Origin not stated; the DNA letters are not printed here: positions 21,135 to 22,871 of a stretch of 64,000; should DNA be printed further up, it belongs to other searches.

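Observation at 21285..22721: Orphan, highly divergent SecY-like channel with a C-terminal DUF2007-like cytoplasmic domain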

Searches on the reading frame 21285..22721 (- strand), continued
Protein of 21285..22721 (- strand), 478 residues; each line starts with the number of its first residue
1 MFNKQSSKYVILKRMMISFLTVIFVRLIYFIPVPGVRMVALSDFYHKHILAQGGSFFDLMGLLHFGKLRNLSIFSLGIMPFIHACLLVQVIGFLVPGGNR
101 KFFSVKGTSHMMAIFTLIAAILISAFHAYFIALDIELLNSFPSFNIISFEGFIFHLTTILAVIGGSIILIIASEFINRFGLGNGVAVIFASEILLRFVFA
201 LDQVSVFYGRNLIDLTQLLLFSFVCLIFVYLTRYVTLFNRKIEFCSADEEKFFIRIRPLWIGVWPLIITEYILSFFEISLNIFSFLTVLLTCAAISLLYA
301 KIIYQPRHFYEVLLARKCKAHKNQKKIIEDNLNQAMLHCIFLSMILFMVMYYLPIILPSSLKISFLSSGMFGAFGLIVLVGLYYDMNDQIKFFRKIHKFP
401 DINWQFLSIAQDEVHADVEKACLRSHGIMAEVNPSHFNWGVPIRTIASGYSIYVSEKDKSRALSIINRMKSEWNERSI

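Call 43: find_related_loci(query=A3, collection=genome_contigs, flank=10000)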
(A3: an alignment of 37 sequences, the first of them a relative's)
Query A3 (478 aa) in genome_contigs; peptide patterns used: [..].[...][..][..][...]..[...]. (x = any residue, [..] = any of these).
24 stretches matched a pattern; 18 encode a relative of the query (tblastn E <= 1e-3); 18 distinct loci.
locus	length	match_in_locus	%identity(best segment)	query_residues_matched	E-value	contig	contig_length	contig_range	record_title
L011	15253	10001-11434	50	1-478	2e-164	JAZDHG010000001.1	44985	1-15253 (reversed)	MAG: Candidatus Omnitrophota bacterium isolate MEGAHIT-group-0.309 k141_4257847, whole genome shotgun sequence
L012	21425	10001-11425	51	4-478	1e-164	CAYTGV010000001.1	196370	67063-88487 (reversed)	MAG TPA_asm: uncultured Planctomycetia bacterium isolate SRP191223_co1_41 genome assembly, contig: NODE_5_length_196370_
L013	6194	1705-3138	49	1-478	2e-165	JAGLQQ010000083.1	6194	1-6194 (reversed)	MAG: Candidatus Omnitrophota bacterium isolate RS_8_62 ROV157_8.bin.62.fa_83, whole genome shotgun sequence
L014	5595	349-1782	51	1-478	6e-165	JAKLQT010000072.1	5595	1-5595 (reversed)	MAG: Candidatus Omnitrophota bacterium isolate bin S2.42 k141_174449, whole genome shotgun sequence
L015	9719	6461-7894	49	1-478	3e-162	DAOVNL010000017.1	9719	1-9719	MAG TPA_asm: Candidatus Omnitrophota bacterium isolate CSMAG_1496 CSMAG_1496_k141_1342944_length_9719_cov_17.0000, whole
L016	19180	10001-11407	46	11-478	6e-141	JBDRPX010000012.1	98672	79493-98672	MAG: Candidatus Omnitrophota bacterium isolate MEGAHIT-group-2.14 k141_200787, whole genome shotgun sequence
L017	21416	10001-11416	40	7-478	6e-117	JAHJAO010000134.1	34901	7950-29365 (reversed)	MAG: Candidatus Omnitrophota bacterium isolate Modern_marine.mb.214 Modern_marine.mb.214_k141_2574920, whole genome shot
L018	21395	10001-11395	29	12-472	3e-50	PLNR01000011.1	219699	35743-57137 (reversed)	MAG: Candidatus Omnitrophota bacterium isolate fen_1319 73.20120800_E1X.29_contig_40, whole genome shotgun sequence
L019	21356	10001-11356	28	11-477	4e-46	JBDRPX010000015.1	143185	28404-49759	MAG: Candidatus Omnitrophota bacterium isolate MEGAHIT-group-2.14 k141_1111845, whole genome shotgun sequence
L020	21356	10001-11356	27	13-467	7e-46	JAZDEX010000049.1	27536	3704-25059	MAG: Candidatus Omnitrophota bacterium isolate MEGAHIT-group-0.17 k141_16915652, whole genome shotgun sequence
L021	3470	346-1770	25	1-466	7e-45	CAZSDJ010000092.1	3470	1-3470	MAG TPA_asm: uncultured Planctomycetia bacterium isolate SRP141376_co2_332 genome assembly, contig: NODE_41284_length_34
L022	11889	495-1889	25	11-466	3e-38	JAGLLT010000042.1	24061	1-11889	MAG: Candidatus Omnitrophota bacterium isolate RS_5_28 ROV157_5.bin.28.fa_42, whole genome shotgun sequence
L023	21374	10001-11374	25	11-466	7e-37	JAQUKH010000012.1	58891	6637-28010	MAG: bacterium isolate STD1_102 NODE_1005_length_58891_cov_4.243840_Sandtown_D1, whole genome shotgun sequence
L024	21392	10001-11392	22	14-468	6e-28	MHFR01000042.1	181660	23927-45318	MAG: Omnitrophica bacterium RIFCSPLOWO2_12_FULL_44_17 rifcsplowo2_12_scaffold_390, whole genome shotgun sequence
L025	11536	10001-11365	23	13-463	2e-25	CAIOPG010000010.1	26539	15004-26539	MAG: Candidatus Omnitrophica bacterium isolate Umea1p4_bin-199 genome assembly, contig: bin-199:10/20, whole genome shot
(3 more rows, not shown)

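Call 49: search_protein_families(library=ncbifam, proteins=[P0138, P0128, P0151, P0156, P0127, P0137, P0032, P0124, P0033, P0056], max_evalue=0.001)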
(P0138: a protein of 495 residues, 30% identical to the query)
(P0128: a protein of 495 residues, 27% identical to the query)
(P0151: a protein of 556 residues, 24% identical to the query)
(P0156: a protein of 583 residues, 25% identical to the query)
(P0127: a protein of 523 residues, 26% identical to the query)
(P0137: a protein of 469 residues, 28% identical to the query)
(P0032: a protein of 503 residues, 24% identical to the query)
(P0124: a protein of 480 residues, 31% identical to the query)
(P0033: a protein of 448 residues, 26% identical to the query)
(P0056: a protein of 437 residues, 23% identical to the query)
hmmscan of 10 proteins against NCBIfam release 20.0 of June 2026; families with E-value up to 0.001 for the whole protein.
P0138 (495 aa): 1 family
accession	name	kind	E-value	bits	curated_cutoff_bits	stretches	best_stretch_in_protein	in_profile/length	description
TIGR00967.1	3a0501s007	equivalog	2.3e-22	79.5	253.6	1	57-384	2-375/414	preprotein translocase subunit SecY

P0128 (495 aa): 3 families
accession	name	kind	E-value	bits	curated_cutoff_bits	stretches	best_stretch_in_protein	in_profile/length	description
TIGR00967.1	3a0501s007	equivalog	1.3e-53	182.3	253.6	1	32-421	4-411/414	preprotein translocase subunit SecY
TIGR02920.1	acc_sec_Y2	equivalog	8.1e-25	87.5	249.6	1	28-292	2-246/395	accessory Sec system protein translocase subunit SecY2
NF009082.0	PRK12417.1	equivalog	3.3e-24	85.3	353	1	26-292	10-253/406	accessory Sec system protein translocase subunit SecY2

P0151 (556 aa): 3 families
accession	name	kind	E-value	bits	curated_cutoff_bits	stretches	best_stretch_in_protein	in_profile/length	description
TIGR00967.1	3a0501s007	equivalog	4.9e-55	187.1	253.6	1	11-411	2-412/414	preprotein translocase subunit SecY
NF009082.0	PRK12417.1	equivalog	9.7e-21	73.9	353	1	9-411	12-396/406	accessory Sec system protein translocase subunit SecY2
TIGR02920.1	acc_sec_Y2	equivalog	1.1e-19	70.5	249.6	1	11-411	4-389/395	accessory Sec system protein translocase subunit SecY2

P0156 (583 aa): 6 families
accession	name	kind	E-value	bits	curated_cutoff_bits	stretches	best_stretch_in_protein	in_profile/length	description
TIGR00967.1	3a0501s007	equivalog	2.3e-70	237.6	253.6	1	17-430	1-410/414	preprotein translocase subunit SecY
NF009082.0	PRK12417.1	equivalog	2.6e-30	105.4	353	1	11-432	7-396/406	accessory Sec system protein translocase subunit SecY2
TIGR02920.1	acc_sec_Y2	equivalog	6.3e-28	97.7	249.6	1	16-432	2-389/395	accessory Sec system protein translocase subunit SecY2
TIGR00964.1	secE_bact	equivalog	3.2e-08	33.4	27.55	1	528-581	1-53/57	preprotein translocase subunit SecE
NF005783.0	PRK07597.9-4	equivalog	0.00056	20.2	127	0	510-572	34-96/109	preprotein translocase subunit SecE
NF004375.0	PRK05740.1-6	equivalog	0.00059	19.9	177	1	527-579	78-130/136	preprotein translocase subunit SecE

P0127 (523 aa): 2 families
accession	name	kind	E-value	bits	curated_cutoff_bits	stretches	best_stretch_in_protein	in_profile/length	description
TIGR00967.1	3a0501s007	equivalog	9.3e-48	163.1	253.6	1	54-446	1-406/414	preprotein translocase subunit SecY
TIGR02920.1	acc_sec_Y2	equivalog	6.9e-13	48.2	249.6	1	55-444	4-381/395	accessory Sec system protein translocase subunit SecY2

P0137 (469 aa): 3 families
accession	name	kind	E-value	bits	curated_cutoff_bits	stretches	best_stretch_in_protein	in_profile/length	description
TIGR00967.1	3a0501s007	equivalog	7.9e-30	104.1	253.6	1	2-220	1-214/414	preprotein translocase subunit SecY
TIGR02920.1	acc_sec_Y2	equivalog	4.8e-11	42.1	249.6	1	3-180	4-164/395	accessory Sec system protein translocase subunit SecY2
NF009082.0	PRK12417.1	equivalog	4.8e-10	38.7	353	1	3-177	14-170/406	accessory Sec system protein translocase subunit SecY2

P0032 (503 aa): 3 families
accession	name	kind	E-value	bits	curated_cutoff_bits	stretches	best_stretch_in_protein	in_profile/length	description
TIGR00967.1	3a0501s007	equivalog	4.4e-37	128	253.6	1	19-418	1-404/414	preprotein translocase subunit SecY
NF009082.0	PRK12417.1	equivalog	4e-10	38.9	353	1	20-344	14-314/406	accessory Sec system protein translocase subunit SecY2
TIGR02920.1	acc_sec_Y2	equivalog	8.4e-09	34.7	249.6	1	20-345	4-308/395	accessory Sec system protein translocase subunit SecY2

P0124 (480 aa): 3 families
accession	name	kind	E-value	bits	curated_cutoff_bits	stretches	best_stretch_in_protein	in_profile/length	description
TIGR00967.1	3a0501s007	equivalog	1e-20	74.1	253.6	1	18-239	2-218/414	preprotein translocase subunit SecY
NF009082.0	PRK12417.1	equivalog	1.2e-06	27.5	353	1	49-247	37-217/406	accessory Sec system protein translocase subunit SecY2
TIGR02920.1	acc_sec_Y2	equivalog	1.5e-05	24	249.6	1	18-247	4-210/395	accessory Sec system protein translocase subunit SecY2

P0033 (448 aa): 3 families
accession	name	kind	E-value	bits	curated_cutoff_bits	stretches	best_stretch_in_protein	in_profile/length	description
TIGR00967.1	3a0501s007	equivalog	3.6e-115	385.2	253.6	1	15-432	1-411/414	preprotein translocase subunit SecY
NF009082.0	PRK12417.1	equivalog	1.7e-47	162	353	1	8-439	6-402/406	accessory Sec system protein translocase subunit SecY2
TIGR02920.1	acc_sec_Y2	equivalog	1.3e-45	155.9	249.6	1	15-438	3-394/395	accessory Sec system protein translocase subunit SecY2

P0056 (437 aa): 3 families
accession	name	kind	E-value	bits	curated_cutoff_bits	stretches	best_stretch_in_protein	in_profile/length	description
TIGR00967.1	3a0501s007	equivalog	1.3e-127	426.2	253.6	1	16-422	1-413/414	preprotein translocase subunit SecY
NF009082.0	PRK12417.1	equivalog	2.1e-52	178.1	353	1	11-428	8-403/406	accessory Sec system protein translocase subunit SecY2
TIGR02920.1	acc_sec_Y2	equivalog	5.3e-49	167.1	249.6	1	16-426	3-394/395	accessory Sec system protein translocase subunit SecY2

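Call 55: find_homologous_proteins(query=P0035, max_evalue=1e-30)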
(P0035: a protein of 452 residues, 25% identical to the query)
Query P0035 (452 aa): 8000 proteins with E <= 1e-30 among 8000 candidates; the best 120 are listed.
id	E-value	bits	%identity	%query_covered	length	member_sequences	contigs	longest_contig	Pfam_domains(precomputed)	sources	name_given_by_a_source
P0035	1.2e-290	982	100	100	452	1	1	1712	PF00344.26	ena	-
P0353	2.0e-258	876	87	100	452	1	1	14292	PF00344.26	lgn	-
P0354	3.9e-235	799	79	99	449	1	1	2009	PF00344.26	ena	-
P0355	9.6e-232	788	78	99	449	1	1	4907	PF00344.26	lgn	-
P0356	1.0e-228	778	75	99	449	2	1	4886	PF00344.26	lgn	-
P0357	2.1e-227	774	76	99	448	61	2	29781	PF00344.26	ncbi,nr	ncbi:MAG: preprotein translocase subunit SecY [Candidatus Omnitrophica bacterium]|nr:preprotein tran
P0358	2.8e-227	773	76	99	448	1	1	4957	PF00344.26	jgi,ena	-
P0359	7.8e-227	772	76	99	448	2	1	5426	PF00344.26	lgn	-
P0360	2.5e-226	770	76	99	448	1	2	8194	PF00344.26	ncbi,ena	-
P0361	1.4e-225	767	76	99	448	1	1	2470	PF00344.26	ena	-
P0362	1.6e-225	767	76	99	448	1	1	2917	PF00344.26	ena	-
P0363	2.0e-225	767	77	99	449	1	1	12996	PF00344.26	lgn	-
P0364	2.7e-225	767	76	99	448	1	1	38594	PF00344.26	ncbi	ncbi:MAG: preprotein translocase subunit SecY [Candidatus Omnitrophota bacterium]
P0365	4.1e-225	766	75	99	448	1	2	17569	PF00344.26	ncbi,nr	ncbi:MAG: preprotein translocase subunit SecY [Candidatus Omnitrophica bacterium]|nr:preprotein tran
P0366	6.7e-225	765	75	99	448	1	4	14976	PF00344.26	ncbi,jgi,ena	-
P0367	1.3e-224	764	75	99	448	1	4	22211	PF00344.26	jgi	-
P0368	1.5e-224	764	76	99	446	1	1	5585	PF00344.26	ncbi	-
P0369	2.0e-224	764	76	99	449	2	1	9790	PF00344.26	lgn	-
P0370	3.8e-224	763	75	99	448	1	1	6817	PF00344.26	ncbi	-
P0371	6.3e-224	762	76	99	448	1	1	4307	PF00344.26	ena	-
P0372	1.1e-223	761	76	99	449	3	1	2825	PF00344.26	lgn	-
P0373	1.2e-223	761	75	99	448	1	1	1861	PF00344.26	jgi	jgi:preprotein translocase subunit SecY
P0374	1.4e-223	761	76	99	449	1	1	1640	PF00344.26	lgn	-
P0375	2.3e-223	760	75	99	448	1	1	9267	PF00344.26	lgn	-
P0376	2.7e-223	760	75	99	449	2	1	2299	PF00344.26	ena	-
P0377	3.2e-223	760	75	99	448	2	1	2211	PF00344.26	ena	-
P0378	4.1e-223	759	75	99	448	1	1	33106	PF00344.26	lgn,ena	-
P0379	6.0e-223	759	75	99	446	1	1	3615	PF00344.26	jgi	jgi:preprotein translocase subunit SecY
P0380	1.0e-222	758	74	99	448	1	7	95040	PF00344.26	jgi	-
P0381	1.4e-222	758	74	99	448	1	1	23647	PF00344.26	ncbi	ncbi:MAG: preprotein translocase subunit SecY [Candidatus Omnitrophota bacterium]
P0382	1.9e-222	757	74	99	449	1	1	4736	PF00344.26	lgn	-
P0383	2.1e-222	757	74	99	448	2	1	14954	PF00344.26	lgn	-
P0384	2.1e-222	757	75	99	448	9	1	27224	PF00344.26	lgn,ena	-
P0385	2.2e-222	757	74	99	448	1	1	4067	PF00344.26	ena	-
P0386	2.5e-222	757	74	99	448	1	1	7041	PF00344.26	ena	-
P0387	3.0e-222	757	75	98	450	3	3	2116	PF00344.26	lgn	-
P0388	3.0e-222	756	74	99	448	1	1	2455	PF00344.26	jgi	-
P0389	3.2e-222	756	74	99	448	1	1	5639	PF00344.26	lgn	-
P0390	3.9e-222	756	74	99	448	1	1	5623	PF00344.26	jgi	-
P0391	4.0e-222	756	74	99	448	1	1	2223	PF00344.26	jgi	-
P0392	4.3e-222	756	73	99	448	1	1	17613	PF00344.26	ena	-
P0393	5.5e-222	756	73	99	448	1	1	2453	PF00344.26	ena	-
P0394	5.7e-222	756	75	99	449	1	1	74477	PF00344.26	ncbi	ncbi:MAG: preprotein translocase subunit SecY [Candidatus Omnitrophota bacterium]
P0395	6.4e-222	755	73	99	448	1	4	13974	PF00344.26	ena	-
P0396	8.3e-222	755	73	99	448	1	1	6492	PF00344.26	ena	-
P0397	8.3e-222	755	75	99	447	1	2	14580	PF00344.26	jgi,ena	-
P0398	1.3e-221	754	75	99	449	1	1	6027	PF00344.26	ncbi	-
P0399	1.8e-221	754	74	99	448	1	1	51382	PF00344.26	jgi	jgi:preprotein translocase subunit SecY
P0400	4.7e-221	753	74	99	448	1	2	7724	PF00344.26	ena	-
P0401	6.1e-221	752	73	99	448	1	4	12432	PF00344.26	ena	-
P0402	6.4e-221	752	73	99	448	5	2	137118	PF00344.26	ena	-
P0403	8.2e-221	752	73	99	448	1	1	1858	PF00344.26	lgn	-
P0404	1.3e-220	751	75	99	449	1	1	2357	PF00344.26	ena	-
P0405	1.3e-220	751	73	99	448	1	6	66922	PF00344.26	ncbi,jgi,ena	-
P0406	1.4e-220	751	75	99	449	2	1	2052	PF00344.26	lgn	-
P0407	2.0e-220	750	74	99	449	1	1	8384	PF00344.26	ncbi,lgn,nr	ncbi:MAG: preprotein translocase subunit SecY [Candidatus Omnitrophica bacterium]|nr:preprotein tran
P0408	2.9e-220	750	74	99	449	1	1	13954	PF00344.26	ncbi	ncbi:MAG: preprotein translocase subunit SecY [Candidatus Omnitrophota bacterium]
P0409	3.4e-220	750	73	99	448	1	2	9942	PF00344.26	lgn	-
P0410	3.7e-220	750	74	99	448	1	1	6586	PF00344.26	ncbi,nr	ncbi:MAG: preprotein translocase subunit SecY [Candidatus Omnitrophica bacterium]|nr:preprotein tran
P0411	5.1e-220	749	73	99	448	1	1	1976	PF00344.26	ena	-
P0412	5.6e-220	749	74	99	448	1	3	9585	PF00344.26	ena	-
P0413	7.2e-220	749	73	99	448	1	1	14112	PF00344.26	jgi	-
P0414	8.9e-220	748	74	99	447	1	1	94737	PF00344.26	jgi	jgi:preprotein translocase subunit SecY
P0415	1.7e-219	747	74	99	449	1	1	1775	PF00344.26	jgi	-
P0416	3.0e-219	747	73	99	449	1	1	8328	PF00344.26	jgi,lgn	-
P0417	3.3e-219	746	73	99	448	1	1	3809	PF00344.26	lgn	-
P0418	3.8e-219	746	73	99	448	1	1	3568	PF00344.26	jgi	-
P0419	4.4e-219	746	73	99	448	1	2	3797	PF00344.26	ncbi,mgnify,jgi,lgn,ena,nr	ncbi:MAG TPA: preprotein translocase subunit SecY [Candidatus Omnitrophica bacterium]|mgnify:CR=1 FL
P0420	5.5e-219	746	75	99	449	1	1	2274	PF00344.26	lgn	-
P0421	6.2e-219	746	74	99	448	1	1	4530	PF00344.26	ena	-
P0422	6.8e-219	745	73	99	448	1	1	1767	PF00344.26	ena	-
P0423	7.8e-219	745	74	99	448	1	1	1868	PF00344.26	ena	-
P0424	1.2e-218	745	75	99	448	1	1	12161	PF00344.26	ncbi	-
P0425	1.2e-218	745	74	99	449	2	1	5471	PF00344.26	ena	-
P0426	1.7e-218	744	74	99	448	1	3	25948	PF00344.26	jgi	jgi:preprotein translocase subunit SecY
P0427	1.8e-218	744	74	99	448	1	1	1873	PF00344.26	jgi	-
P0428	1.9e-218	744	73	99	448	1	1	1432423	PF00344.26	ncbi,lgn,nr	ncbi:MAG: preprotein translocase subunit SecY [Candidatus Omnitrophota bacterium]|nr:MAG: preprotein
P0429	2.1e-218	744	74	99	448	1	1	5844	PF00344.26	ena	-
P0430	2.5e-218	744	73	99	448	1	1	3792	PF00344.26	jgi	-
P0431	2.5e-218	744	74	99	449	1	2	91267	PF00344.26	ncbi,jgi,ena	-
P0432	2.7e-218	743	73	99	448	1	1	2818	PF00344.26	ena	-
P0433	2.9e-218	743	74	99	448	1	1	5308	PF00344.26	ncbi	-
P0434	3.3e-218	743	74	99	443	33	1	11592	PF00344.26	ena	-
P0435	4.1e-218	743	74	99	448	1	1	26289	PF00344.26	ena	-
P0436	5.0e-218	743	74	99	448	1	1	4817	PF00344.26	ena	-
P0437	6.3e-218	742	74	99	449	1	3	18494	PF00344.26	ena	-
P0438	6.8e-218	742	74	99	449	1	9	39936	PF00344.26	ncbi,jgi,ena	-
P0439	7.9e-218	742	74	99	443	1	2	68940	PF00344.26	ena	-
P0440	9.4e-218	742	74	99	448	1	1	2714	PF00344.26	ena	-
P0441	1.2e-217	741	73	99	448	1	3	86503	PF00344.26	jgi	jgi:preprotein translocase subunit SecY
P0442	1.3e-217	741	73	99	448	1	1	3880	PF00344.26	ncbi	-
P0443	1.4e-217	741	74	99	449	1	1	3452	PF00344.26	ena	-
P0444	1.7e-217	741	73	99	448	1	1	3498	PF00344.26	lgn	-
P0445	1.8e-217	741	73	99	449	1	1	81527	PF00344.26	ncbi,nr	ncbi:MAG: preprotein translocase subunit SecY [Candidatus Omnitrophica bacterium]|nr:preprotein tran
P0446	1.8e-217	741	72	99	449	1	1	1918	PF00344.26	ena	-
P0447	2.0e-217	741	73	99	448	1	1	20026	PF00344.26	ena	-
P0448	2.0e-217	741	75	99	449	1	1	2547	PF00344.26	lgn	-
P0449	2.0e-217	741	73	99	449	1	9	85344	PF00344.26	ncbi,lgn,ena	-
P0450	2.2e-217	740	74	99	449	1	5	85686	PF00344.26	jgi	-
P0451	2.2e-217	740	73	99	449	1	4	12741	PF00344.26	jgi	jgi:preprotein translocase subunit SecY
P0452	2.2e-217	740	73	99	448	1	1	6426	PF00344.26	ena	-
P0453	2.3e-217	740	73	99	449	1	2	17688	PF00344.26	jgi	jgi:preprotein translocase subunit SecY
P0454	2.4e-217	740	73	99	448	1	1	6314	PF00344.26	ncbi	ncbi:MAG: preprotein translocase subunit SecY [Candidatus Omnitrophota bacterium]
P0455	2.5e-217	740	74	99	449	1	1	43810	PF00344.26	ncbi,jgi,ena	ncbi:MAG: preprotein translocase subunit SecY [Candidatus Omnitrophota bacterium]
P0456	2.6e-217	740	73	99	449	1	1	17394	PF00344.26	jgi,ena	-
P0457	2.7e-217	740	72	99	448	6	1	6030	PF00344.26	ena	-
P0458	2.9e-217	740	73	99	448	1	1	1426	PF00344.26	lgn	-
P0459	3.0e-217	740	73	99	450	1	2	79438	PF00344.26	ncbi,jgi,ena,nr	ncbi:MAG: preprotein translocase subunit SecY [Candidatus Omnitrophota bacterium]|nr:preprotein tran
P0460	3.0e-217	740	73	99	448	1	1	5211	PF00344.26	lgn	-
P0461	3.2e-217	740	74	99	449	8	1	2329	PF00344.26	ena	-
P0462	3.3e-217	740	74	99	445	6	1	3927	PF00344.26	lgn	-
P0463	3.3e-217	740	73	99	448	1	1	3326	PF00344.26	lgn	-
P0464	3.6e-217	740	73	99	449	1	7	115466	PF00344.26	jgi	-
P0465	3.8e-217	740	72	99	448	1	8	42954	PF00344.26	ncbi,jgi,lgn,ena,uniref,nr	ncbi:MAG: preprotein translocase subunit SecY [Candidatus Omnitrophica bacterium CG07_land_8_20_14_0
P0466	4.9e-217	739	73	99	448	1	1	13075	PF00344.26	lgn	-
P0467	5.2e-217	739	73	99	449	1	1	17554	PF00344.26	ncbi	ncbi:MAG: preprotein translocase subunit SecY [Candidatus Omnitrophota bacterium]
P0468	6.2e-217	739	73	99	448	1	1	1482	PF00344.26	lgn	-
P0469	7.0e-217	739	73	99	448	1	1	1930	PF00344.26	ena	-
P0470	7.0e-217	739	72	99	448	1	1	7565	PF00344.26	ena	-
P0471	7.2e-217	739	73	99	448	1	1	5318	PF00344.26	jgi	jgi:preprotein translocase subunit SecY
